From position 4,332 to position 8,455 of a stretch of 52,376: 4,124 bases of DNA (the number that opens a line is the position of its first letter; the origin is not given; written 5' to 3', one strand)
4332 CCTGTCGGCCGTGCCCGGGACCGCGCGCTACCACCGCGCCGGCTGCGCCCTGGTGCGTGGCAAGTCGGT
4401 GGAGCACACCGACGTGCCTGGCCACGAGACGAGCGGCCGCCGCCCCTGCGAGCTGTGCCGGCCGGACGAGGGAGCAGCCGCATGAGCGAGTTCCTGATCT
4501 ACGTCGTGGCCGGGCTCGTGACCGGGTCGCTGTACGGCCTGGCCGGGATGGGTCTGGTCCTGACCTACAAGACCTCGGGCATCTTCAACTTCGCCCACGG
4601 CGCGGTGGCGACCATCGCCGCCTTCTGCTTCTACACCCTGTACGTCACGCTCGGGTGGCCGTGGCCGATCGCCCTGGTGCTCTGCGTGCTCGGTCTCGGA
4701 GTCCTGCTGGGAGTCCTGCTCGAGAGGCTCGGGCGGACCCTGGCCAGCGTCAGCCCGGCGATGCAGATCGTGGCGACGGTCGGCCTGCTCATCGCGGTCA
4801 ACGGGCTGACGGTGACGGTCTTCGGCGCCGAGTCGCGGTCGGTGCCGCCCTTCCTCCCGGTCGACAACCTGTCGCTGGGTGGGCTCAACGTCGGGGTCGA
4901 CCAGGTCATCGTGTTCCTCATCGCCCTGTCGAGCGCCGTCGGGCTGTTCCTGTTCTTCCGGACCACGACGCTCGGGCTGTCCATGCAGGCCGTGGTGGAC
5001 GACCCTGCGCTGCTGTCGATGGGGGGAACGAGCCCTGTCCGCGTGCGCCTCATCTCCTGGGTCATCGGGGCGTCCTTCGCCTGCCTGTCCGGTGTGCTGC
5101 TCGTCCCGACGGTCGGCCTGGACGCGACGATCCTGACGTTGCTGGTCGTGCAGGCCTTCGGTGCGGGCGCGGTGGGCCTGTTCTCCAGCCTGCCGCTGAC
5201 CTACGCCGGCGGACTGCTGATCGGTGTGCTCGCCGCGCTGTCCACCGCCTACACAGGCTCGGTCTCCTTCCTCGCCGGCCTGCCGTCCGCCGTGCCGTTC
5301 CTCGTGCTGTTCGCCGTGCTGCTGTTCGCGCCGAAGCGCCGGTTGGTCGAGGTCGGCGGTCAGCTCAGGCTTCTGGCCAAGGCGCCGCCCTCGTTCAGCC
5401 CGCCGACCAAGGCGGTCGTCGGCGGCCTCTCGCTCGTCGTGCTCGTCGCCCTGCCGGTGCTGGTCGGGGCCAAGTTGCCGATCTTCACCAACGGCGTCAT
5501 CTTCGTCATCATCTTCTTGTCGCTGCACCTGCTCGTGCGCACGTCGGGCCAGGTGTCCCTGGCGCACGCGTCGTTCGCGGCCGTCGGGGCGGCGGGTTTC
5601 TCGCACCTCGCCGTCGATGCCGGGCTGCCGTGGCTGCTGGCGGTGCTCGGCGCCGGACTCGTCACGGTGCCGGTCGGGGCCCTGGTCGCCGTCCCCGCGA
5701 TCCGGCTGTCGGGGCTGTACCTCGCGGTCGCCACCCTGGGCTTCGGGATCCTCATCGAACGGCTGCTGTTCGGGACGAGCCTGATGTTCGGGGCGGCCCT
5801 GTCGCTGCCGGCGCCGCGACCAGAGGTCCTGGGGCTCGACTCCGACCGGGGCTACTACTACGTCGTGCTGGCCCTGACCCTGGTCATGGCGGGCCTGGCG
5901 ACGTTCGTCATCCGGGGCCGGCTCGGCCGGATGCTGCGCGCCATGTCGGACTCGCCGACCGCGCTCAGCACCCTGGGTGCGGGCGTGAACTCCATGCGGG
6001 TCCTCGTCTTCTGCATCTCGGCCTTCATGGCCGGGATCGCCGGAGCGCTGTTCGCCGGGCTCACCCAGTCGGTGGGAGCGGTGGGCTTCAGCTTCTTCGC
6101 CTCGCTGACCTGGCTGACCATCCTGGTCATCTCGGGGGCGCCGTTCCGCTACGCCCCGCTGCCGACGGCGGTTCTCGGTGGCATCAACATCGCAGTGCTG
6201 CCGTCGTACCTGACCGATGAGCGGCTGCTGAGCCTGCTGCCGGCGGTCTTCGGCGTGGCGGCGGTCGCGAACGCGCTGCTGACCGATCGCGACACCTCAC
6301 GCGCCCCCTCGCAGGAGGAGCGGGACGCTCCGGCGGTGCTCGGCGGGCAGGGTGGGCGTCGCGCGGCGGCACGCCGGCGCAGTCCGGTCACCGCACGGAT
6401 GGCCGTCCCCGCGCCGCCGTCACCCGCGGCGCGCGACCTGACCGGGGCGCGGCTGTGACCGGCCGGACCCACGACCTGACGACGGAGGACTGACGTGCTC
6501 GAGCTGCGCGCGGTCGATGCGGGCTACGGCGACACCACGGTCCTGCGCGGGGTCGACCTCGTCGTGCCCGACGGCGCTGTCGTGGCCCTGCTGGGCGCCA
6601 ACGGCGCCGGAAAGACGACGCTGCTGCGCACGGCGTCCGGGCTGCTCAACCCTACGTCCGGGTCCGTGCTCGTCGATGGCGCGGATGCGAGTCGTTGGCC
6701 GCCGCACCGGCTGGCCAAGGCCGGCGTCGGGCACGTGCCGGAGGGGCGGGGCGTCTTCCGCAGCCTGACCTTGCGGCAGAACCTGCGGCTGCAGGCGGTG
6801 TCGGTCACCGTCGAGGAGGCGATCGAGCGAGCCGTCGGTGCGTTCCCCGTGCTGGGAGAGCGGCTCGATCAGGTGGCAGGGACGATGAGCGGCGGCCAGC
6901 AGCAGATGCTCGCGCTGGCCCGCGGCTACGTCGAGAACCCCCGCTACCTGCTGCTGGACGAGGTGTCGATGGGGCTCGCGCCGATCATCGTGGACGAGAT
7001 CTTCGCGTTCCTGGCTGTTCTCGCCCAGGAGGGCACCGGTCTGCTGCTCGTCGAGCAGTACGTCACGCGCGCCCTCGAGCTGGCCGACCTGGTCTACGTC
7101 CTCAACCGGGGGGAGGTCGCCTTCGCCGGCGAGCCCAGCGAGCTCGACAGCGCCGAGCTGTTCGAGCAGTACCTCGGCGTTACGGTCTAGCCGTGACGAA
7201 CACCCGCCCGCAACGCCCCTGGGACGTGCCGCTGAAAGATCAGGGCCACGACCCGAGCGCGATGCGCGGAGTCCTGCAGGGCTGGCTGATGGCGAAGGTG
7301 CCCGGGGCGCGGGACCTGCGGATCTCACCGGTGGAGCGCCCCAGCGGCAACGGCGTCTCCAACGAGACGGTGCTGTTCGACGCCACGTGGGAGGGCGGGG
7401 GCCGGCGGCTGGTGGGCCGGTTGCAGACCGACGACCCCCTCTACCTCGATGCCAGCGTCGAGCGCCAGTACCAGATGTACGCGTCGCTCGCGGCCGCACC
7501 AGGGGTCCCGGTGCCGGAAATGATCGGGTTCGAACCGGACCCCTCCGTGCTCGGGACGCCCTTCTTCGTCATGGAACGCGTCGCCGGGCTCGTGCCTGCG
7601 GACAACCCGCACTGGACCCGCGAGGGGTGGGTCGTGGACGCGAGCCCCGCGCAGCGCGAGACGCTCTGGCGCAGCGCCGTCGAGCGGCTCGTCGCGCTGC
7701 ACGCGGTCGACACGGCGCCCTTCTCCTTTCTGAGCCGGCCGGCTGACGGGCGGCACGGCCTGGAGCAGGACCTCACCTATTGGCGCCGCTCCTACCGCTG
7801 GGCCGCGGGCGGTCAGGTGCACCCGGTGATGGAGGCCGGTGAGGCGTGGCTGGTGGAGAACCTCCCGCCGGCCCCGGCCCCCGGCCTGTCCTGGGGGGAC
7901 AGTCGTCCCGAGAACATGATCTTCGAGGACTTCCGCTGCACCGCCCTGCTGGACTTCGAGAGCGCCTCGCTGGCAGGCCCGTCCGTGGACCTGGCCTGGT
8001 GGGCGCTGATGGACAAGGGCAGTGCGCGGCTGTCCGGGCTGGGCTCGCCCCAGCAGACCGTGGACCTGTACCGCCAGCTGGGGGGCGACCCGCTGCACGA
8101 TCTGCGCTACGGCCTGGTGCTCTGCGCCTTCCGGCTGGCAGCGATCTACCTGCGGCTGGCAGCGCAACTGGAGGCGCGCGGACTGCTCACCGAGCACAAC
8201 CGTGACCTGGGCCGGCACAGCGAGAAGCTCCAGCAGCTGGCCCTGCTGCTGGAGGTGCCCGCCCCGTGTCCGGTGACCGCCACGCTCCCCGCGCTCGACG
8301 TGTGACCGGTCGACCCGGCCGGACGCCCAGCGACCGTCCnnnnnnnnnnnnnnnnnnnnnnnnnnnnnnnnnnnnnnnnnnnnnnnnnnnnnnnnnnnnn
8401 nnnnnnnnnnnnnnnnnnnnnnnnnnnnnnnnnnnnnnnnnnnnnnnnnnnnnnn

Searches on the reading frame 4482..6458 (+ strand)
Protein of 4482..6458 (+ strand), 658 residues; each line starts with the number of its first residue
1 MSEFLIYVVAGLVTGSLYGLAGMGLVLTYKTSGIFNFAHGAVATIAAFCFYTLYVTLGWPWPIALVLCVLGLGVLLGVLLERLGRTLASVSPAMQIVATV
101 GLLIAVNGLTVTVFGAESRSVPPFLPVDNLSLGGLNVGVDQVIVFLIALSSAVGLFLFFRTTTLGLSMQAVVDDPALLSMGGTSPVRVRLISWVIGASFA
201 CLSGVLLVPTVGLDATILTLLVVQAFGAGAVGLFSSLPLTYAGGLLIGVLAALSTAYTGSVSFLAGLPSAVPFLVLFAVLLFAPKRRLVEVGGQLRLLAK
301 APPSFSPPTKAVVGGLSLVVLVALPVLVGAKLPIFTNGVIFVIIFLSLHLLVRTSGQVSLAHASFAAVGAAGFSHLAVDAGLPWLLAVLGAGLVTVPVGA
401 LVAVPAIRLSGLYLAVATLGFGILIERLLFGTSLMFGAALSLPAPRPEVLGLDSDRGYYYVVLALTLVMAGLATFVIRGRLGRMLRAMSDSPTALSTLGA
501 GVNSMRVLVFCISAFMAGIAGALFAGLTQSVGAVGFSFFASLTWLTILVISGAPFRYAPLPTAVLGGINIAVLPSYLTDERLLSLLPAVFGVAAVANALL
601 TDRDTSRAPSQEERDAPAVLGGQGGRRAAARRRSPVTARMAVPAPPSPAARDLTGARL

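Call 10: search_protein_families(library=pfam, proteins=[window:4482-6458:+])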
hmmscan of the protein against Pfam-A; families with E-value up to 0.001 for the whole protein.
window:4482-6458:+ (658 aa): 1 family
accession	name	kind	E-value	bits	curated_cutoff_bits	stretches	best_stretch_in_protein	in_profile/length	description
PF02653.21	BPD_transp_2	-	1.7e-48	165.5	26.8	2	8-280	2-269/269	Branched-chain amino acid transport system / permease component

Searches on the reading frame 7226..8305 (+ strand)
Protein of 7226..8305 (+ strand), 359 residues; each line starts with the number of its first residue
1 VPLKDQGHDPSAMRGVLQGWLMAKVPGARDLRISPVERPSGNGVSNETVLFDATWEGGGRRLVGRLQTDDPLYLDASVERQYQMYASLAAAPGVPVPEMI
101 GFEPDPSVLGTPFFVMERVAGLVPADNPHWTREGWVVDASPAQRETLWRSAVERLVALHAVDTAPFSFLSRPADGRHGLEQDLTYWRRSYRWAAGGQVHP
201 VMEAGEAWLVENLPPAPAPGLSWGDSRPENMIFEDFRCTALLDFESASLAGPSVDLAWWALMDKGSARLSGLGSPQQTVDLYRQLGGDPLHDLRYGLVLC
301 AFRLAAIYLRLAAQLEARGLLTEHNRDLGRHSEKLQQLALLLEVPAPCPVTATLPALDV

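Call 10: search_protein_families(library=pfam, proteins=[window:7226-8305:+])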
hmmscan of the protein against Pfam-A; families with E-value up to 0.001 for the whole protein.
window:7226-8305:+ (359 aa): 1 family
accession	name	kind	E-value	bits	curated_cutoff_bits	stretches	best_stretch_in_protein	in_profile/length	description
PF01636.29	APH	-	8.5e-28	98.1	23.2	1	40-260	5-210/239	Phosphotransferase enzyme family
